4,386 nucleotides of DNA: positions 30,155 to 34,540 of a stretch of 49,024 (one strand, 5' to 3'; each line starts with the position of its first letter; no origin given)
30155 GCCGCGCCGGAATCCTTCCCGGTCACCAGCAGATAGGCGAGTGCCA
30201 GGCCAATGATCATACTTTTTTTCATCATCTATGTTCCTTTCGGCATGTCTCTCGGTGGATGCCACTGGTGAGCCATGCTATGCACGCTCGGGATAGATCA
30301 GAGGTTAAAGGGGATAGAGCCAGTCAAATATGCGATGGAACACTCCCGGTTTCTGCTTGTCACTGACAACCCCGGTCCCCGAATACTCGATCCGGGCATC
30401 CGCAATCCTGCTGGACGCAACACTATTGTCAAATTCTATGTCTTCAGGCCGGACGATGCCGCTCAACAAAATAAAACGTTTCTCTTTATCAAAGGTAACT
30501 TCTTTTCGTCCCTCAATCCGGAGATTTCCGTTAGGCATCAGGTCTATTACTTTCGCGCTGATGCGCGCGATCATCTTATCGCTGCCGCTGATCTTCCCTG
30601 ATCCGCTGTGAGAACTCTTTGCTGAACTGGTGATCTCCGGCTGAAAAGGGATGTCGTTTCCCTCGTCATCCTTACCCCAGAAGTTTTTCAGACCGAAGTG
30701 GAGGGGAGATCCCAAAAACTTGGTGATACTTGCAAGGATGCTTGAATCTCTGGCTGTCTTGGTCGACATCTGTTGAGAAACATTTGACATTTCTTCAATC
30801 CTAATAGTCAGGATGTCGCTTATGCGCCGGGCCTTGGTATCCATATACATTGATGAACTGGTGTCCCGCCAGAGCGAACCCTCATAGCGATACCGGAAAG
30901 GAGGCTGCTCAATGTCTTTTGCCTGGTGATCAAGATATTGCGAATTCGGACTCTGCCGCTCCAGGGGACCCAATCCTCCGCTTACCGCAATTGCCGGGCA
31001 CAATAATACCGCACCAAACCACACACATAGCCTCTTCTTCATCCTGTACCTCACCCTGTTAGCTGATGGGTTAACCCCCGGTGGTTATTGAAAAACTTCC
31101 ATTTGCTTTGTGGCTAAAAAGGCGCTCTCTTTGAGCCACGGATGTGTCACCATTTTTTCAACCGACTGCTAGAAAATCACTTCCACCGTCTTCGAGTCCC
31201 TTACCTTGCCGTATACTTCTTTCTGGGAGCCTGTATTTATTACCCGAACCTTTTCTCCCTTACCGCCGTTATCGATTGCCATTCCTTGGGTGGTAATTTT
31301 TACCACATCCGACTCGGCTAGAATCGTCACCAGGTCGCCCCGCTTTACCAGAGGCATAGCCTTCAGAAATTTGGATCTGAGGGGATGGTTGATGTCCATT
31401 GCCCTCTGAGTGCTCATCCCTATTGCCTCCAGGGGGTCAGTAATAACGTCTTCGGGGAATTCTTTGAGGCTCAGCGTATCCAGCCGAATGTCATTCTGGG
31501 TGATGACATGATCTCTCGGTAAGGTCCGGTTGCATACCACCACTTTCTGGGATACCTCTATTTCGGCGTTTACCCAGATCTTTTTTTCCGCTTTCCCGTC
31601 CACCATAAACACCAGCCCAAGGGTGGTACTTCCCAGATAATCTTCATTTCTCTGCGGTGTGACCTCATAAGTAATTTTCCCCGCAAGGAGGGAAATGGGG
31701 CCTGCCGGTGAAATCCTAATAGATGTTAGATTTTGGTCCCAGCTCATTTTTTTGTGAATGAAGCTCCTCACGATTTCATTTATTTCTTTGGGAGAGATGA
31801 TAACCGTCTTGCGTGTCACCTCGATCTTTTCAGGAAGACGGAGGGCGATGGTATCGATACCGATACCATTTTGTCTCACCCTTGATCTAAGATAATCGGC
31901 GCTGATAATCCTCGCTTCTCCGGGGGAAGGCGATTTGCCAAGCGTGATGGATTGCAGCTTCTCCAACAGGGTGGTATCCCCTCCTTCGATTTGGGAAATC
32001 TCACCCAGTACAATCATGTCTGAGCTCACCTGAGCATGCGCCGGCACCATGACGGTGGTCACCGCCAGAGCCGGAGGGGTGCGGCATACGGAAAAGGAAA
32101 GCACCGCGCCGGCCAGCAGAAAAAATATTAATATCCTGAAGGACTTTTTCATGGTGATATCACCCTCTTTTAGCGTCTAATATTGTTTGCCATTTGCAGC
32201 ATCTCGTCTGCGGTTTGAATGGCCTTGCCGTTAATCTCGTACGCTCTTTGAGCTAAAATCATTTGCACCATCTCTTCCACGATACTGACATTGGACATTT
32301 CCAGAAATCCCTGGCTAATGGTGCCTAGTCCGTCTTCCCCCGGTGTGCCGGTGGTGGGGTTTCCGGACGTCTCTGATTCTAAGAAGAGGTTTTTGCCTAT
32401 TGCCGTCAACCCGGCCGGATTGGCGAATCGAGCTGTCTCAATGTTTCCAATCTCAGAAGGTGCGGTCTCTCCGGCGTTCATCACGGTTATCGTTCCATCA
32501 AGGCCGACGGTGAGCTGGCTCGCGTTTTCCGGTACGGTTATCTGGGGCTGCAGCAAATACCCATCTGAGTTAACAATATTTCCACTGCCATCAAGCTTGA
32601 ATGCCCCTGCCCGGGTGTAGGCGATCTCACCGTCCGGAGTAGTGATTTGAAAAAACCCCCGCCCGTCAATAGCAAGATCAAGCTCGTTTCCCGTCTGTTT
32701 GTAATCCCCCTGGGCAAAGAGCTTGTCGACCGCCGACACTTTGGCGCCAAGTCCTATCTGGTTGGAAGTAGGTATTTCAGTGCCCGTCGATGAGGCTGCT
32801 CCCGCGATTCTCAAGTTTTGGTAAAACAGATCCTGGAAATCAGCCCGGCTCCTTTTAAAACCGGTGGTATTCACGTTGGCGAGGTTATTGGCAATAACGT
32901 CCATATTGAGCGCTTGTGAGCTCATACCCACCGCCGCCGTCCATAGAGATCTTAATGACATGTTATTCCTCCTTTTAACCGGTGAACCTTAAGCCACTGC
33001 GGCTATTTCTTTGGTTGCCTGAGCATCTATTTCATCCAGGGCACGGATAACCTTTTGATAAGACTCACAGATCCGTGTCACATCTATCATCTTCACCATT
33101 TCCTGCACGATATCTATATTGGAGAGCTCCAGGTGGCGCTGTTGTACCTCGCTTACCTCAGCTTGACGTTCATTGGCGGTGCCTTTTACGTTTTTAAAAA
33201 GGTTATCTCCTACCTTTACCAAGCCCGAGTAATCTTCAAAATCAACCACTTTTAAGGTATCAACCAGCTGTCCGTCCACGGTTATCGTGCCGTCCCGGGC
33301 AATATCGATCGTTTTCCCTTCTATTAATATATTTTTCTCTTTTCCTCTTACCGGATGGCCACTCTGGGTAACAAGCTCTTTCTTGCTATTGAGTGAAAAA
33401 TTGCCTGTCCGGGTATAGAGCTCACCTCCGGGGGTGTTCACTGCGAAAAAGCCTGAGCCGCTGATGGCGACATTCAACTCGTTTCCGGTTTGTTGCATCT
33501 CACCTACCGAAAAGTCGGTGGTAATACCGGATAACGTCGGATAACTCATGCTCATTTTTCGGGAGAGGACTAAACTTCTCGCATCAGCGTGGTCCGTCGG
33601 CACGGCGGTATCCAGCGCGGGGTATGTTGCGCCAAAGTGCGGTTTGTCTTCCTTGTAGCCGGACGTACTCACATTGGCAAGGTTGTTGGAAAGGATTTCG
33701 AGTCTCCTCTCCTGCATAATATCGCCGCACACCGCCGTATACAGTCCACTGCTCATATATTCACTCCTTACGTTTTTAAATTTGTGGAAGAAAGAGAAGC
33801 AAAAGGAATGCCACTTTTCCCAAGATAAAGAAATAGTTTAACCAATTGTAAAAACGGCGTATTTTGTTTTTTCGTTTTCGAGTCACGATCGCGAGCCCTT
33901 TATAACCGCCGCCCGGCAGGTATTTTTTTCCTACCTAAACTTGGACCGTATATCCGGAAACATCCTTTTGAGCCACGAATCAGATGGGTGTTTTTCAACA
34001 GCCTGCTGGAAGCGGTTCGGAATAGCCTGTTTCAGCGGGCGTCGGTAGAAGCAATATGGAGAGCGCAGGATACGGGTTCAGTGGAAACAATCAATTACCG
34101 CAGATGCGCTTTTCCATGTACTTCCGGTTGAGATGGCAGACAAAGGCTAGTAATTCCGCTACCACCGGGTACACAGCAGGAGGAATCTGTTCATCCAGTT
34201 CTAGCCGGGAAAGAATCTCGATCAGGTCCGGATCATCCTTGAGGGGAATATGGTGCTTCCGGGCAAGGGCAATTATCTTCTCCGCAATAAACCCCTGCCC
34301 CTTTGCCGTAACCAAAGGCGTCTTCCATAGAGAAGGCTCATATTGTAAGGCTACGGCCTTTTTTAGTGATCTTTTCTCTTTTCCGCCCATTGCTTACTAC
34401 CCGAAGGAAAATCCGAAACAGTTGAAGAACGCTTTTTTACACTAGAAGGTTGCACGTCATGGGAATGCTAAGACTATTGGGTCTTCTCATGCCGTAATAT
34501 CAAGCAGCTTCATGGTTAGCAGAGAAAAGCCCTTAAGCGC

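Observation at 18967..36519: Dispersed ~45-nt intergenic repeat family (at least 8 copies in 18 kb) not explained by genes, promoters or terminators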

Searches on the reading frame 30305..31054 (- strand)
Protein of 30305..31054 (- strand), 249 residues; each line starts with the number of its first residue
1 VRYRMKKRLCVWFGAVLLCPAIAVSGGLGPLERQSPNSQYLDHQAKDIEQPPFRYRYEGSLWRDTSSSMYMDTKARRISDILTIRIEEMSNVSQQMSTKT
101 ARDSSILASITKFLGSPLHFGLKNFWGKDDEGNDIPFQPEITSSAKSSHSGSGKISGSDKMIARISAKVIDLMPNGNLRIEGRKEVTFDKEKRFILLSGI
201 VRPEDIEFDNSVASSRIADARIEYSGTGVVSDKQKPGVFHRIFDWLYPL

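Call 7: search_protein_families(library=ncbifam, proteins=[window:30305-31054:-], max_evalue=0.001)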
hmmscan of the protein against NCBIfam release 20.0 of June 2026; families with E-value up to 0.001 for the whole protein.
window:30305-31054:- (249 aa): 13 families
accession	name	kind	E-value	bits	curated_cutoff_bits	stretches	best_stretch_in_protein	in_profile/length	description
NF001301.1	PRK00249.1-1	equivalog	1.1e-47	162.6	280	1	47-244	35-223/224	flagellar basal body L-ring protein FlgH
NF009336.0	PRK12696.1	equivalog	1.8e-43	148.8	303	1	21-248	11-237/238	flagellar basal body L-ring protein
NF001305.1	PRK00249.1-5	equivalog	2.1e-41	142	255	1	45-249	43-239/239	flagellar basal body L-ring protein FlgH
NF001304.0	PRK00249.1-4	equivalog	5.6e-40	137.3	247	1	17-243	9-221/228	flagellar basal body L-ring protein FlgH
NF009338.1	PRK12698.1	equivalog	4e-34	118.4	303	1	51-244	32-212/218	flagellar basal body L-ring protein FlgH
NF001302.0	PRK00249.1-2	equivalog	2.3e-31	109.3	410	1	58-244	83-257/260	flagellar basal body L-ring protein FlgH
NF009429.1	PRK12788.1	equivalog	5.5e-31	107.8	380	1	33-248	28-230/231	flagellar basal body L-ring protein FlgH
NF001303.0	PRK00249.1-3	equivalog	1e-30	106.9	288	1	57-248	50-237/238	flagellar basal body L-ring protein FlgH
NF009072.1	PRK12407.1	equivalog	5.4e-28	98.2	323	1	45-245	33-215/220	flagellar basal body L-ring protein FlgH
NF009339.0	PRK12699.1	equivalog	1.4e-27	96.6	375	1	63-244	75-241/246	flagellar basal body L-ring protein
NF009340.0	PRK12700.1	equivalog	1.6e-25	89.9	414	1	68-243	63-224/230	flagellar basal body L-ring protein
NF009337.1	PRK12697.1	equivalog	1.4e-22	80.2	380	1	57-244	37-210/215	flagellar basal body L-ring protein FlgH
NF009341.0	PRK12701.1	equivalog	2.6e-22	79.8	480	1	64-243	57-223/230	flagellar basal body L-ring protein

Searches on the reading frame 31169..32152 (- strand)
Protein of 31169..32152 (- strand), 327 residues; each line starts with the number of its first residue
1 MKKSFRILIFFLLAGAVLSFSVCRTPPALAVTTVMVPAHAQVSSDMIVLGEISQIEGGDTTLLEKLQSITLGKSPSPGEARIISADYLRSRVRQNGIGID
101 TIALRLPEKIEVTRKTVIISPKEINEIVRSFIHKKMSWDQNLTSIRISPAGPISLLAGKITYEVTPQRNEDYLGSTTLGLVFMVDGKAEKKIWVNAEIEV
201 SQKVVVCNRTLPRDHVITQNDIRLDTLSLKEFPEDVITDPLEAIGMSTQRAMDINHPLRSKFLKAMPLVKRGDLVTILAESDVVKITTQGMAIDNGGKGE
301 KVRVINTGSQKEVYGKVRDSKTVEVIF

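Call 7: search_protein_families(library=ncbifam, proteins=[window:31169-32152:-], max_evalue=0.001)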
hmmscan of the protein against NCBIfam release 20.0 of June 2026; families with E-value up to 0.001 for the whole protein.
window:31169-32152:- (327 aa): 2 families
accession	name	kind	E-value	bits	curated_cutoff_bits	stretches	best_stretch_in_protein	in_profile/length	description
TIGR03170.1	flgA_cterm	equivalog_domain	2e-36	124.9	54.65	1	190-325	1-136/137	flagellar basal body P-ring formation chaperone FlgA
TIGR03177.1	pilus_cpaB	equivalog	2.7e-05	23.5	71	1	195-263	30-98/262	Flp pilus assembly protein CpaB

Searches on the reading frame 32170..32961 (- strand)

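Call 7: search_protein_families(library=ncbifam, proteins=[window:32170-32961:-], max_evalue=0.001)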
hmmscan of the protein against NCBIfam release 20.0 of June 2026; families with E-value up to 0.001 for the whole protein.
window:32170-32961:- (263 aa): 28 families (the best 25 are shown)
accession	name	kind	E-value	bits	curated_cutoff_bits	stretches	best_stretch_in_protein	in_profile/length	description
TIGR02488.1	flgG_G_neg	equivalog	2e-111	371.6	252.75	1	5-260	1-257/259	flagellar basal-body rod protein FlgG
NF009456.0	PRK12816.1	equivalog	1.3e-105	352.8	416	1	3-263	2-264/264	flagellar basal body rod protein FlgG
TIGR03506.1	FlgEFG_subfam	subfamily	3e-78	264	70.25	2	4-138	1-125/351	flagellar hook-basal body complex protein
NF009278.1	PRK12636.1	equivalog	1.9e-75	253.8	350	1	3-263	2-263/263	flagellar basal body rod protein FlgG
NF004238.1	PRK05682.1-1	equivalog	1.6e-60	205.6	400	2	10-138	7-122/414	flagellar hook protein FlgE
NF004241.1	PRK05682.1-5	equivalog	2.3e-60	205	469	2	3-138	2-136/446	flagellar hook protein FlgE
TIGR02489.1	flgE_epsilon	equivalog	3.5e-57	194.4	412.85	2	3-142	2-141/719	flagellar hook protein FlgE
TIGR02490.1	flgF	equivalog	1.6e-50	171.7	178.5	1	7-242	2-218/218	flagellar basal-body rod protein FlgF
NF004243.1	PRK05682.2-2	equivalog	3.9e-46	157.9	801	2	1-138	1-125/420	flagellar hook protein FlgE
NF009331.1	PRK12689.1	equivalog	6.4e-42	143.5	347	1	10-258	6-244/252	flagellar basal-body rod protein FlgF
NF009280.2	PRK12640.1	subfamily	1.2e-41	143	210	1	4-261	3-242/246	flagellar basal body rod protein FlgF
NF004240.1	PRK05682.1-4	equivalog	8.8e-41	140.6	472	2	9-139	6-127/443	flagellar hook protein FlgE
NF004242.0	PRK05682.2-1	equivalog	2.1e-40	138.8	365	2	3-138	3-128/422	flagellar hook protein FlgE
NF009279.0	PRK12637.1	equivalog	2.6e-40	138.5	663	2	149-262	361-473/473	flagellar hook protein FlgE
NF005286.1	PRK06803.1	equivalog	2.8e-40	138.7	467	2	9-164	6-141/402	flagellar hook protein FlgE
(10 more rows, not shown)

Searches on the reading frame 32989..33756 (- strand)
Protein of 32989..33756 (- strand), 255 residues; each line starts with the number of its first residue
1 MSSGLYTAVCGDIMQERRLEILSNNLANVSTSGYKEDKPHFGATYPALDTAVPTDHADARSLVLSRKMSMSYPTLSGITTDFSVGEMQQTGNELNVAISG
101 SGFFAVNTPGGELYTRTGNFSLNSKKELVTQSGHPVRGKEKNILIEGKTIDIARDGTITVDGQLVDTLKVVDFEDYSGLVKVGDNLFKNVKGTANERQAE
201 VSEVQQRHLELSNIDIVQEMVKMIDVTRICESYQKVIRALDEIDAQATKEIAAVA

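Call 7: search_protein_families(library=ncbifam, proteins=[window:32989-33756:-], max_evalue=0.001)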
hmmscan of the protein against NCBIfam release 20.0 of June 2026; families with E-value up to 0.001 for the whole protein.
window:32989-33756:- (255 aa): 23 families
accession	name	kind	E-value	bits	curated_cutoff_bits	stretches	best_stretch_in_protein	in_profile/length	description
TIGR02490.1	flgF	equivalog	8e-56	189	178.5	1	5-228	1-215/218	flagellar basal-body rod protein FlgF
TIGR03506.1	FlgEFG_subfam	subfamily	6e-54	184.1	70.25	2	4-136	2-121/351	flagellar hook-basal body complex protein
NF009331.1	PRK12689.1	equivalog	2.9e-49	167.5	347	1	3-255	3-252/252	flagellar basal-body rod protein FlgF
TIGR02488.1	flgG_G_neg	equivalog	1e-43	149.7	252.75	1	5-247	2-255/259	flagellar basal-body rod protein FlgG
NF009280.2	PRK12640.1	subfamily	2.8e-42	145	210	1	3-249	3-241/246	flagellar basal body rod protein FlgF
NF009332.0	PRK12690.1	equivalog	8.5e-40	136.5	288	1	1-242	1-227/239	flagellar hook-basal body complex protein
NF009282.1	PRK12642.1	equivalog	1.4e-34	119.5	242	1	1-248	1-234/239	flagellar basal-body rod protein FlgF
NF009278.1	PRK12636.1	equivalog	1.7e-33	116.3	350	1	4-243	4-254/263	flagellar basal body rod protein FlgG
NF009456.0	PRK12816.1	equivalog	3.4e-33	115.4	416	1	3-246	3-258/264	flagellar basal body rod protein FlgG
NF004241.1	PRK05682.1-5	equivalog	1e-27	97.4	469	2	1-152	1-151/446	flagellar hook protein FlgE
NF004238.1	PRK05682.1-1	equivalog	1.5e-27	96.9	400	2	15-138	13-123/414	flagellar hook protein FlgE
NF005286.1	PRK06803.1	equivalog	8.4e-20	71.3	467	2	76-148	54-131/402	flagellar hook protein FlgE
TIGR02489.1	flgE_epsilon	equivalog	1.8e-18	66.5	412.85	1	18-142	18-142/719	flagellar hook protein FlgE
NF004240.1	PRK05682.1-4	equivalog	5.1e-17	62.3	472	1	16-140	14-129/443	flagellar hook protein FlgE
NF004243.1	PRK05682.2-2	equivalog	5.5e-17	61.9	801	1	3-139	5-127/420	flagellar hook protein FlgE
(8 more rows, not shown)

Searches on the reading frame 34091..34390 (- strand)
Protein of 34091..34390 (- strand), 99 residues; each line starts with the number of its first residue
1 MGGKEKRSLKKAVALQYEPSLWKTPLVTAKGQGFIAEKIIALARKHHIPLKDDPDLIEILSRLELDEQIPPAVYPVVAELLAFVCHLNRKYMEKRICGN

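Call 7: search_protein_families(library=ncbifam, proteins=[window:34091-34390:-], max_evalue=0.001)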
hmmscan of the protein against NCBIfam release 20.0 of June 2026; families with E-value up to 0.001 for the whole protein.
window:34091-34390:- (99 aa): 8 families
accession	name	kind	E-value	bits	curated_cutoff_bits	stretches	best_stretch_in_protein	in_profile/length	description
TIGR00789.1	flhB_rel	hypoth_equivalog_domain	1.6e-26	92.3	117.35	1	9-88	2-81/84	FlhB-like flagellar biosynthesis protein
TIGR00328.1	flhB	equivalog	1.7e-17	63.6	349.25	1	12-90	268-347/348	flagellar biosynthesis protein FlhB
NF009117.0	PRK12468.1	equivalog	3e-13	49.3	712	1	11-93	273-356/386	flagellar biosynthesis protein FlhB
NF009411.0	PRK12772.1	equivalog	7.9e-13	47.7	739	1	12-90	530-609/610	fused FliR family export protein/FlhB family type III secretion system protein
TIGR01404.2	FlhB_rel_III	equivalog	4.1e-11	42.9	358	1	12-85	265-339/341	type III secretion system export apparatus subunit SctU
NF004950.0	PRK06298.1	equivalog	1.1e-08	34.6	434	1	11-94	267-351/360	type III secretion system protein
NF009364.0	PRK12721.1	equivalog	3.3e-08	33.1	381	1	12-92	267-348/352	EscU/YscU/HrcU family type III secretion system export apparatus switch protein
NF009412.0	PRK12773.1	equivalog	2.4e-06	26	886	1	11-85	568-643/649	flagellar biosynthesis protein FlhB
